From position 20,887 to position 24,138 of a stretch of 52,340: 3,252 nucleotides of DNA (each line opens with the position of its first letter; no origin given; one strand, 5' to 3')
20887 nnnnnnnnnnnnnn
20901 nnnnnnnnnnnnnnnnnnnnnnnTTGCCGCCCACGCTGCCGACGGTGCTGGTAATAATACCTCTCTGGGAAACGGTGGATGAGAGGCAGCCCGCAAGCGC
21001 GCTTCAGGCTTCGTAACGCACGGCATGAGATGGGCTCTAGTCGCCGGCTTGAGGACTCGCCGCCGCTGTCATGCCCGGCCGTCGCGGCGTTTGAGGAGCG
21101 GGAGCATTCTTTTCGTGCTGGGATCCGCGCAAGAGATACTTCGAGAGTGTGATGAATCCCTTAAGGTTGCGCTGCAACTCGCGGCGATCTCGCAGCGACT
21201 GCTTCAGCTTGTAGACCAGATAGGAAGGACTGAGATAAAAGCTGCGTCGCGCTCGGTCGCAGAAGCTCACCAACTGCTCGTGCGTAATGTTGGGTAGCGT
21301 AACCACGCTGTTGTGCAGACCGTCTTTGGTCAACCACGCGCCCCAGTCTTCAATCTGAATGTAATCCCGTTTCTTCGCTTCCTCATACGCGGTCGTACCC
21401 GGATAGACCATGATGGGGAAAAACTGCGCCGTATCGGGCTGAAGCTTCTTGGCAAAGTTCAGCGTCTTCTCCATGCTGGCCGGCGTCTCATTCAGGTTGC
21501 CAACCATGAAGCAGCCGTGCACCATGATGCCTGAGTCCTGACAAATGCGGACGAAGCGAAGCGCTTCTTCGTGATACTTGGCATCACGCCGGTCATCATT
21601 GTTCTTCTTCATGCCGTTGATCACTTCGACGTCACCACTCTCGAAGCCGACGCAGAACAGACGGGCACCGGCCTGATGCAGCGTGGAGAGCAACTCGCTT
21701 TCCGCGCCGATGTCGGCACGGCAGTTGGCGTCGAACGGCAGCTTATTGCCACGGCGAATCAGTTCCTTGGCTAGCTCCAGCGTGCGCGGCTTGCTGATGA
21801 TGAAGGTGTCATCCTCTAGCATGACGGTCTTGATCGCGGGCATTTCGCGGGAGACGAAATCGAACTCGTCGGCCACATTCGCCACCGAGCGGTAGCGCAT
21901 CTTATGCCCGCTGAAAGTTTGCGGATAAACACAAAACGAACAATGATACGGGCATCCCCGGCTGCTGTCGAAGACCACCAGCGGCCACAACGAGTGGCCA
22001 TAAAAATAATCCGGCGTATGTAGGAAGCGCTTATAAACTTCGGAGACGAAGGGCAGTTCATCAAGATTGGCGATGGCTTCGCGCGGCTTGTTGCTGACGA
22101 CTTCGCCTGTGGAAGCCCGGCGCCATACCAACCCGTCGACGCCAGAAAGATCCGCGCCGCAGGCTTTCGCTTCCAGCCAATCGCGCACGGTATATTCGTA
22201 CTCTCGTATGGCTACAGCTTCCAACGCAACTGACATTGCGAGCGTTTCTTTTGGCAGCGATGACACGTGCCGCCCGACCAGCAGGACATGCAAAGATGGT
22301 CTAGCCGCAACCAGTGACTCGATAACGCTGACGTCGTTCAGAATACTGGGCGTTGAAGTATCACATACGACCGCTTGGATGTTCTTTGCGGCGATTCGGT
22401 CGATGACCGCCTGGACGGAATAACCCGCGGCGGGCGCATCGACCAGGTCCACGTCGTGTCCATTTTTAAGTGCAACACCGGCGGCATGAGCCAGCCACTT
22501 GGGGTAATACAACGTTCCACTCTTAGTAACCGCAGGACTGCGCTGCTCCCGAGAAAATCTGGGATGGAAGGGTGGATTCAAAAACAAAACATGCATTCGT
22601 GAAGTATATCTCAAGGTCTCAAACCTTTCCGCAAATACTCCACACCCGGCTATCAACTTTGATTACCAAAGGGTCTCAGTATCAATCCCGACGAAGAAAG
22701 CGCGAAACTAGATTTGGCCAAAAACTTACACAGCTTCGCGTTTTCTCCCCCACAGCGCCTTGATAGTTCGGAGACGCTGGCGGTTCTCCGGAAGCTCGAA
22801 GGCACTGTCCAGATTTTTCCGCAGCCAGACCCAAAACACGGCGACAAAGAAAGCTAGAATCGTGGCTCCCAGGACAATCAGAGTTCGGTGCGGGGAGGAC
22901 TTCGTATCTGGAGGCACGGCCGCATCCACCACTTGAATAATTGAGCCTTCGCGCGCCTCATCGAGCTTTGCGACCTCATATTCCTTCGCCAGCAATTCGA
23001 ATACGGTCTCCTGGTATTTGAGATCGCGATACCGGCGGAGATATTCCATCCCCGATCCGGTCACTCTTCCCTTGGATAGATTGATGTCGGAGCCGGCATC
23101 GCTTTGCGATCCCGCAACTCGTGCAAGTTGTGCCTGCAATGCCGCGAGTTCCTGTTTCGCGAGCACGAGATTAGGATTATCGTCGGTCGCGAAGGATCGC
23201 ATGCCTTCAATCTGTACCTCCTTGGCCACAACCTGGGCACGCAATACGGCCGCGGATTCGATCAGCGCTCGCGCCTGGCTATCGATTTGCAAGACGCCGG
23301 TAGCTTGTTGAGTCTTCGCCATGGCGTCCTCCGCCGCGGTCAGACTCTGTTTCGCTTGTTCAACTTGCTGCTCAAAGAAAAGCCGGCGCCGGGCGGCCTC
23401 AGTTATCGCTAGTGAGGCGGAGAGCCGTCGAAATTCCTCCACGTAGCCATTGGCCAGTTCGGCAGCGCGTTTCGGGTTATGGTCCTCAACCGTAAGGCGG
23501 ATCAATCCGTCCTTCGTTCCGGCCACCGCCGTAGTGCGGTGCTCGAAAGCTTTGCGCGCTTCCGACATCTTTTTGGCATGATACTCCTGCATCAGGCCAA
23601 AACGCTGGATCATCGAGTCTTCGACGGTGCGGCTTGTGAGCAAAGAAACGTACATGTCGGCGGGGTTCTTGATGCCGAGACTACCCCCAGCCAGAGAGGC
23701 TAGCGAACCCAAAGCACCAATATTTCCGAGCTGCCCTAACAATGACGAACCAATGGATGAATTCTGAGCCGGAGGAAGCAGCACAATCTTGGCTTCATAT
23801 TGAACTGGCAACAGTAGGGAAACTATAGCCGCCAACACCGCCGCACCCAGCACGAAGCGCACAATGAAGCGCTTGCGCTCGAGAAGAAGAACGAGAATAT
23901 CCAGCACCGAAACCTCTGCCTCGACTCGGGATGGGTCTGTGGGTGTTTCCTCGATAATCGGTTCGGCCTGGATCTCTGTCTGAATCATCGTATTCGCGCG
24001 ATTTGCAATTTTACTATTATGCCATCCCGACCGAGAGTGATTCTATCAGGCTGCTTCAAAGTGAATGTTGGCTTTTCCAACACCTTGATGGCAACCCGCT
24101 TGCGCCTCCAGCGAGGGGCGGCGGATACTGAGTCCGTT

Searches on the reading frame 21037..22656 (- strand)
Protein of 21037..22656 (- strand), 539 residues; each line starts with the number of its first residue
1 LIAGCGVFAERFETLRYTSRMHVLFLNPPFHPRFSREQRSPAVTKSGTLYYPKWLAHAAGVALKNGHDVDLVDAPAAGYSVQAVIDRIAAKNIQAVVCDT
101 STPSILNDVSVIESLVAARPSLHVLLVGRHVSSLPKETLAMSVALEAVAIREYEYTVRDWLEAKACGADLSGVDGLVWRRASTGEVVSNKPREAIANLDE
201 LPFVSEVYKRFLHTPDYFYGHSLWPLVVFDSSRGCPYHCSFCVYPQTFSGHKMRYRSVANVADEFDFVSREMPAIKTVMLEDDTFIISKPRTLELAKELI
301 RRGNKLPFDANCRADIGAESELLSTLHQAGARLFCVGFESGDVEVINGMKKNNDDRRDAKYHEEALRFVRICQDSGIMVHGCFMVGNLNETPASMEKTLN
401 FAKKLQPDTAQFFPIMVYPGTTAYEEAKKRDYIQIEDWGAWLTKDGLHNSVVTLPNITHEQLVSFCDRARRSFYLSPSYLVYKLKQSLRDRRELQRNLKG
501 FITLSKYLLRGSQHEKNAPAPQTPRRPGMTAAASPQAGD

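Call 16: search_protein_families(library=pfam, proteins=[window:21037-22656:-], max_evalue=0.00001)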
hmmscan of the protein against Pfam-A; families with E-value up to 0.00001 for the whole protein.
window:21037-22656:- (539 aa): 2 families
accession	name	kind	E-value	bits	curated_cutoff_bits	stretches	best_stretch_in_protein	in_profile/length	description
PF04055.27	Radical_SAM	-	2.4e-13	51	29.5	1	232-402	4-166/166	Radical SAM superfamily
PF02310.24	B12-binding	-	3.9e-09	36.8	32.1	1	42-156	4-116/121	B12 binding domain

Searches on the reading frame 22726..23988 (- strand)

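Call 16: search_protein_families(library=pfam, proteins=[window:22726-23988:-], max_evalue=0.00001)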
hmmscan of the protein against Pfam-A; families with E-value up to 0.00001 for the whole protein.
window:22726-23988:- (420 aa): 2 families
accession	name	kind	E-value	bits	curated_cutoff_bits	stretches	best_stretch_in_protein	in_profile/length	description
PF13807.11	GNVR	-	9.8e-10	38.7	27.7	1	315-391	5-81/82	G-rich domain on putative tyrosine kinase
PF02706.20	Wzz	-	1e-08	35.8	25.5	1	25-128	2-89/91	Chain length determinant protein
